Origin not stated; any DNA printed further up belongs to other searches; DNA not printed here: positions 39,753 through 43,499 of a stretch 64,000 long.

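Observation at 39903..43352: ~1150-aa orphan protein with a degenerate P-loop-like core and a long helical-repeat tail, divergent from the oxygenase/YbaK pair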

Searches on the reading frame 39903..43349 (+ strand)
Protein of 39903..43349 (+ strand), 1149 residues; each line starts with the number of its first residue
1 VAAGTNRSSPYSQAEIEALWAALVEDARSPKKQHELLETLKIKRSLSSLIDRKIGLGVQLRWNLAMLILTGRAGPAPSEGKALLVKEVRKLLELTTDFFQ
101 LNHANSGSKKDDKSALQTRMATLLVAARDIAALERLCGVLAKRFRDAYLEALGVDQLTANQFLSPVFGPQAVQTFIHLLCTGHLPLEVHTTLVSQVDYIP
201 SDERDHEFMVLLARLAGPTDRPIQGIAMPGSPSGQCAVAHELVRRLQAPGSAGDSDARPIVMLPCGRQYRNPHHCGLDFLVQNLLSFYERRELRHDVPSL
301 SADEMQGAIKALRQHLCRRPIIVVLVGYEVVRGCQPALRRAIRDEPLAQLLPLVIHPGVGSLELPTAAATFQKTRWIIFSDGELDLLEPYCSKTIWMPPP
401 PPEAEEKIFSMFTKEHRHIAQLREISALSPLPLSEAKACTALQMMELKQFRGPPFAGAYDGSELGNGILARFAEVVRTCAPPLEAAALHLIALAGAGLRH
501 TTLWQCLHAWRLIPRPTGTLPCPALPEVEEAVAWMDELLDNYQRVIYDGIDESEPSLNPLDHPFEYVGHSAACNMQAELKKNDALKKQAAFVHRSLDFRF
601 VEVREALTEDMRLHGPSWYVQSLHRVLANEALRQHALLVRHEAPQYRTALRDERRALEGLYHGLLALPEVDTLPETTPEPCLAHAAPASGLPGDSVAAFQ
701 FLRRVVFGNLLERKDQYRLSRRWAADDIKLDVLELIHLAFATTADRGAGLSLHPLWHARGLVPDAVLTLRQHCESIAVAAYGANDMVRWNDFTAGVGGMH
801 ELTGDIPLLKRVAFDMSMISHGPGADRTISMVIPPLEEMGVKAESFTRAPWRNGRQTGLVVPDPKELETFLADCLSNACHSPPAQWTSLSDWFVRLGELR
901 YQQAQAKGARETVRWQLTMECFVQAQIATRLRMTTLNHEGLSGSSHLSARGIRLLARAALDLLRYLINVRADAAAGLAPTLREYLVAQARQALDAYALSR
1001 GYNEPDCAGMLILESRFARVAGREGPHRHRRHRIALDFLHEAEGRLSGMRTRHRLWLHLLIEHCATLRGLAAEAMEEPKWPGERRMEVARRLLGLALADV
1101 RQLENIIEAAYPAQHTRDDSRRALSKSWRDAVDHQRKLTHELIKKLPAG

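Call 5: search_protein_families(library=pfam, proteins=[window:39903-43349:+], max_evalue=1)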
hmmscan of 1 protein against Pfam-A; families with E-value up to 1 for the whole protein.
window:39903-43349:+ (1149 aa): 0 families

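Call 6: search_protein_families(library=padloc, proteins=[window:39903-43349:+], max_evalue=1)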
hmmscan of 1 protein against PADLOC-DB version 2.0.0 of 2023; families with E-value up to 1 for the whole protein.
window:39903-43349:+ (1149 aa): 0 families

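Call 7: search_protein_families(library=ncbifam, proteins=[window:39903-43349:+], max_evalue=1)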
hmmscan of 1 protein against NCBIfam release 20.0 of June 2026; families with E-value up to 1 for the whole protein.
window:39903-43349:+ (1149 aa): 0 families

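Call 8: search_solved_structures(query=window:39903-43349:+, max_evalue=1)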
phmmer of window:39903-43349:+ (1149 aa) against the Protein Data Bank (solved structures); distinct sequences matched with E-value up to 1: 3.
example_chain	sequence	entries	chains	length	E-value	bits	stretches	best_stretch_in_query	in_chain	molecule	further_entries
3mun_A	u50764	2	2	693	0.93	10.5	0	760-801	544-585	Prolyl endopeptidase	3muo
3iuj_A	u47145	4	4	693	0.93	10.5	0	760-801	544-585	Prolyl endopeptidase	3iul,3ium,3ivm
3iun_A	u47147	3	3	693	0.97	10.4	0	760-801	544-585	Prolyl Endopeptidase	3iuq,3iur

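Call 9: find_homologous_proteins(query=window:39903-43349:+, max_evalue=0.001)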
Query window:39903-43349:+ (1149 aa): 3 proteins with E <= 0.001 among 8000 candidates.
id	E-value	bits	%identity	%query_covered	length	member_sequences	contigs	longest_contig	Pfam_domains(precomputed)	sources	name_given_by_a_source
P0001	0.0e+0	2624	100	100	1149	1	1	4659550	-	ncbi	ncbi:MAG: hypothetical protein QM740_00615 [Acidovorax sp.]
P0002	0.0e+0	1073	47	99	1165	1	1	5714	-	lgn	-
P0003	7.1e-165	569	33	99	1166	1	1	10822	-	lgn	-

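Call 12: find_encoding_contigs(protein=P0002, flank=10000)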
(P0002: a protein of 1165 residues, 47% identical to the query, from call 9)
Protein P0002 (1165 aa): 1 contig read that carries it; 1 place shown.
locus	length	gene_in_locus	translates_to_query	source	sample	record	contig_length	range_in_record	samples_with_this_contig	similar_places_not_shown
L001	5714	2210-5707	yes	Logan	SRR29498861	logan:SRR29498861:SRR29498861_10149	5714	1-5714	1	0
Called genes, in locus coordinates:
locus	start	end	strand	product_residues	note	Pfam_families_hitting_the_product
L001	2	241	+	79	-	?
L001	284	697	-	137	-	PF09391:DUF2000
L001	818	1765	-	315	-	PF00487:FA_desaturase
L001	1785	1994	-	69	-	-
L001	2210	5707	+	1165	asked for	-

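Call 13: find_encoding_contigs(protein=P0003, flank=10000)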
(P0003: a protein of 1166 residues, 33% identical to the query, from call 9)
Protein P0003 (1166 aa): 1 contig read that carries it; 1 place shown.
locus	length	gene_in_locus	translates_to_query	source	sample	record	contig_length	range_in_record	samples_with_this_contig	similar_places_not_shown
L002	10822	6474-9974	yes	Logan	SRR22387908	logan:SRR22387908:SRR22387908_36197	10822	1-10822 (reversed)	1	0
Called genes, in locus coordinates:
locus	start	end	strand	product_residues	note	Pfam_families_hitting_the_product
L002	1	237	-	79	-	?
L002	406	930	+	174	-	PF15937:PrlF_antitoxin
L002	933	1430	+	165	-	PF11663:Toxin_YhaV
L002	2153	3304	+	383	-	PF13776:DUF4172, PF02661:Fic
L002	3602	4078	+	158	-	PF00872:Transposase_mut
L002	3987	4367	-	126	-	-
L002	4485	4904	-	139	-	PF09391:DUF2000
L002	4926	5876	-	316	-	PF00487:FA_desaturase (weak)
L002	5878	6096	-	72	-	-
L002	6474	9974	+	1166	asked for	-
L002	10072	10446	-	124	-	PF26343:VapC50_C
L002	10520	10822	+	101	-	?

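Call 16: find_homologous_proteins(query=A1, max_evalue=0.01)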
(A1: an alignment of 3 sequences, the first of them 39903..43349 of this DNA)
Query A1 (3 sequences) (1149 aa, profile of the alignment): 3 proteins with E <= 0.01 among 8000 candidates.
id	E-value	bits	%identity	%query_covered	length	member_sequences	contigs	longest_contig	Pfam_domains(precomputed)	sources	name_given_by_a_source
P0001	0.0e+0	2061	100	100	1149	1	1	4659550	-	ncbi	ncbi:MAG: hypothetical protein QM740_00615 [Acidovorax sp.]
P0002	0.0e+0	2055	47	99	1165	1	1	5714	-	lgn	-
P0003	0.0e+0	1908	33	99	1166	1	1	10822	-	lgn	-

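Call 23: search_protein_families(library=pfam, proteins=[L001:284-697:-, L001:818-1765:-, L001:1785-1994:-, L002:4485-4904:-, L002:4926-5876:-, L002:5878-6096:-, L002:3987-4367:-, L002:10072-10446:-], max_evalue=0.1)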
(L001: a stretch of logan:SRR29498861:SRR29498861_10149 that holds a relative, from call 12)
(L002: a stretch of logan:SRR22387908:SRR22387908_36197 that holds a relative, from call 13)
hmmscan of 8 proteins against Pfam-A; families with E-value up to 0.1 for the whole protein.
L001:284-697:- (137 aa): 2 families
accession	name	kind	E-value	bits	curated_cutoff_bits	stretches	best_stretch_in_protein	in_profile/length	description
PF09391.15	DUF2000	-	1.6e-23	83.5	25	1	8-137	2-133/133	Protein of unknown function (DUF2000)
PF01981.21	PTH2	-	0.088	13.5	23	0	7-86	1-77/115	Peptidyl-tRNA hydrolase PTH2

L001:818-1765:- (315 aa): 1 family
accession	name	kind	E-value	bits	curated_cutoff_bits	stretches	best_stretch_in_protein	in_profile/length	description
PF00487.30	FA_desaturase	-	1.1e-15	58.5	29.7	1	18-214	4-201/253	Fatty acid desaturase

L001:1785-1994:- (69 aa): 0 families

L002:4485-4904:- (139 aa): 2 families
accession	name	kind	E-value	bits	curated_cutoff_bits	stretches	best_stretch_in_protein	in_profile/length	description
PF09391.15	DUF2000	-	2.5e-25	89.4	25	1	8-139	2-132/133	Protein of unknown function (DUF2000)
PF01981.21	PTH2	-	0.012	16.2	23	1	8-90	2-78/115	Peptidyl-tRNA hydrolase PTH2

L002:4926-5876:- (316 aa): 1 family
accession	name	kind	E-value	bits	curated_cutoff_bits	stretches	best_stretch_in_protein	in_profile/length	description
PF00487.30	FA_desaturase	-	2.5e-08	34.4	29.7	1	15-217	5-187/253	Fatty acid desaturase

L002:5878-6096:- (72 aa): 0 families

L002:3987-4367:- (126 aa): 1 family
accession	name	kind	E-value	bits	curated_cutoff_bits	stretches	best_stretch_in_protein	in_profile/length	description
PF22191.2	IBR_1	-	0.094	13.1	27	0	83-112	5-37/47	IBR domain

L002:10072-10446:- (124 aa): 1 family
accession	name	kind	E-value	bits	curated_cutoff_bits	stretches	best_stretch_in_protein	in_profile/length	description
PF13470.12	PIN_3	-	0.00032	21.9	27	1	14-47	81-114/115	PIN domain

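Call 33: search_protein_representatives(alignment_id=A1)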
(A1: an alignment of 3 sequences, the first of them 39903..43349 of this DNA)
Query: 3 sequences, 1150 profile positions. Proteins with E-value up to 0.001 (for the whole library): 227; up to 1e-10: 183; up to 1e-30: 66. The best 150 are listed.
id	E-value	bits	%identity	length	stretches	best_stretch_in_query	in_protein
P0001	0.0e+00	2061.0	-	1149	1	1-1150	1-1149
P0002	0.0e+00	2055.4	-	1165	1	1-1149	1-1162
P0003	0.0e+00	1908.3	-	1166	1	2-1149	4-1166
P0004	2.3e-269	913.4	-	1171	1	10-1146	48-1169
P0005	5.5e-235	799.5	-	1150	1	15-1146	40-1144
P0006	5.9e-226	769.6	-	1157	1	12-1148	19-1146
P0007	5.0e-189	647.3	-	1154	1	40-1146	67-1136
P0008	2.0e-143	496.3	-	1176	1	6-1146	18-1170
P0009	4.2e-133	462.1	-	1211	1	104-1136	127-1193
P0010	2.1e-125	436.6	-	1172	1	8-1110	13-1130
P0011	4.3e-125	435.6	-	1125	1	58-1109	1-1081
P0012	6.7e-123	428.3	-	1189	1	9-1112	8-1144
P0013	3.7e-112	392.8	-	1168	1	41-1110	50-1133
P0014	3.0e-107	376.5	-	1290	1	40-1078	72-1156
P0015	2.0e-102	360.5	-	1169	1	8-1109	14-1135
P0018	1.9e-66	241.4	-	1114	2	154-1085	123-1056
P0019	1.9e-64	234.8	-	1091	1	166-1074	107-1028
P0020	1.6e-63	231.7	-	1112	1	211-1082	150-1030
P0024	3.7e-53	197.4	-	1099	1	210-1116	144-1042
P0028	3.1e-48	181.1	-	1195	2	167-735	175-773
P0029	8.8e-48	179.6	-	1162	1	158-1077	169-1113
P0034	9.5e-46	172.8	-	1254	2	137-732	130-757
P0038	2.5e-42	161.5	-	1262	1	131-1080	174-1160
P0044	4.8e-39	150.6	-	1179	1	159-1095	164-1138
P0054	9.1e-37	143.1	-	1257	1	134-1117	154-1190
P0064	1.2e-31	126.2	-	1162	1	159-1087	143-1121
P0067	1.4e-30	122.6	-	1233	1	41-1093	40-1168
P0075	2.4e-29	118.5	-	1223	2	56-720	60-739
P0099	1.5e-21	92.7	-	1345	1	138-1064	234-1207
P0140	8.2e-15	70.4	-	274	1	889-1143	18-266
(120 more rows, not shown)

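Call 36: predict_structure(alignment_id=A1)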
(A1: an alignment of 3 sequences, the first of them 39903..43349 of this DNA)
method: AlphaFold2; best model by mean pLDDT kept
length: 1149 residues; sequences in the alignment: 3
mean_pLDDT: 44.9   pTM: 0.33
mean pLDDT of the five models: 44.9, 44.4, 43.3, 43.1, 41.6
residues with pLDDT >= 90: 0; 70-90: 124; 50-70: 289; < 50: 736
segments of 3 or more residues with pLDDT < 50: 1-24, 29-58, 71-80, 93-130, 165-170, 182-238, 248-255, 265-276, 293-297, 327-374, 380-471, 492-502, 512-523, 542-832, 854-857, 939-947, 970-975, 1000-1008, 1022-1055, 1114-1124
pLDDT, mean of each block of 10 residues (from residue 1): 25 42 48 41 30 41 56 43 55 42 29 35 42 61 54 57 52 51 38 23 33 33 35 44 49 48 44 47 66 51 61 61 51 34 37 32 31 47 32 23 25 33 40 41 45 36 40 51 55 43 50 41 49 55 36 24 26 28 28 22 34 36 36 32 27 29 27 26 25 31 29 23 24 30 29 33 33 32 29 27 23 23 36 57 67 59 81 78 65 71 61 80 83 58 41 77 70 57 79 62 43 58 41 41 40 49 63 65 70 75 66 44 57 75 66
secondary structure, 60 per line:
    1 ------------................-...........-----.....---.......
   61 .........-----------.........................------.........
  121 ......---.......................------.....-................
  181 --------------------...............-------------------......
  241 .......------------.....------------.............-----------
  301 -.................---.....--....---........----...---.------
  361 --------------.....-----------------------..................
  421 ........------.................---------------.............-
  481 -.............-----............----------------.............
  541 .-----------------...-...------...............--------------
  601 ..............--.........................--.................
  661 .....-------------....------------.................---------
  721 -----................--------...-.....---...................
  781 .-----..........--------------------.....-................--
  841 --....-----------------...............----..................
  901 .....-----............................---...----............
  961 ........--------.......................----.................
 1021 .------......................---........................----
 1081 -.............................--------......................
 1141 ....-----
elements in order (helices of 4 or more, strands of 3 or more residues): H13-28 H30-40 H46-50 H54-69 H81-105 H112-126 H130-152 H159-163 H165-180 H201-215 H235-247 E260-264 H277-289 H302-318 E322-326 H329-332 H336-343 E375-379 H403-428 H435-451 H467-479 H482-494 H500-511 H528-541 H572-586 H601-614 H617-641 H644-665 H679-682 H695-711 H726-741 H754-758 H762-781 H787-796 H817-821 H823-838 H843-846 H864-878 H883-905 H911-938 H949-968 H977-999 H1004-1021 H1028-1049 H1053-1076 H1082-1110 H1119-1144

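Call 42: search_solved_structures(query=A3, max_evalue=1)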
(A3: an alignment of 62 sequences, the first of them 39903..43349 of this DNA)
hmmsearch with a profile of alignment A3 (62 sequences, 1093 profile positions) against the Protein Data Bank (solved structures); distinct sequences matched with E-value up to 1: 2.
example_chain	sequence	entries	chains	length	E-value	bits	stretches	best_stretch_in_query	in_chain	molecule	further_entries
2qk2_A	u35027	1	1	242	0.64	11.3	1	368-443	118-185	LP04448p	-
8fbk_A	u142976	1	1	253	0.72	11.1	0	695-822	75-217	KWOCA_65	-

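Call 43: find_encoding_contigs(protein=P0004, flank=8000, max_places=3)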
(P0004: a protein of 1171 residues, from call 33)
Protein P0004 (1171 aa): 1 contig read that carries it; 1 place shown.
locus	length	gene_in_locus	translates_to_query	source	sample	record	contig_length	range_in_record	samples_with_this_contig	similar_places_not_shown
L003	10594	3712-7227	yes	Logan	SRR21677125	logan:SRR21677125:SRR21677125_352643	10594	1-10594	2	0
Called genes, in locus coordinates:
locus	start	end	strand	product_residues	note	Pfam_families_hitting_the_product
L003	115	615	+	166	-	PF19556:PRTRC_E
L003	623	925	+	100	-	-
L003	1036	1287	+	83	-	-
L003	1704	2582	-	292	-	-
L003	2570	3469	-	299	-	PF05257:CHAP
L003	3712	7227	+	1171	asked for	-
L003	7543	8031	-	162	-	-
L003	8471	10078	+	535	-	PF01051:Rep3_N (weak), PF21205:Rep3_C (faint)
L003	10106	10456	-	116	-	-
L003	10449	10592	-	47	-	?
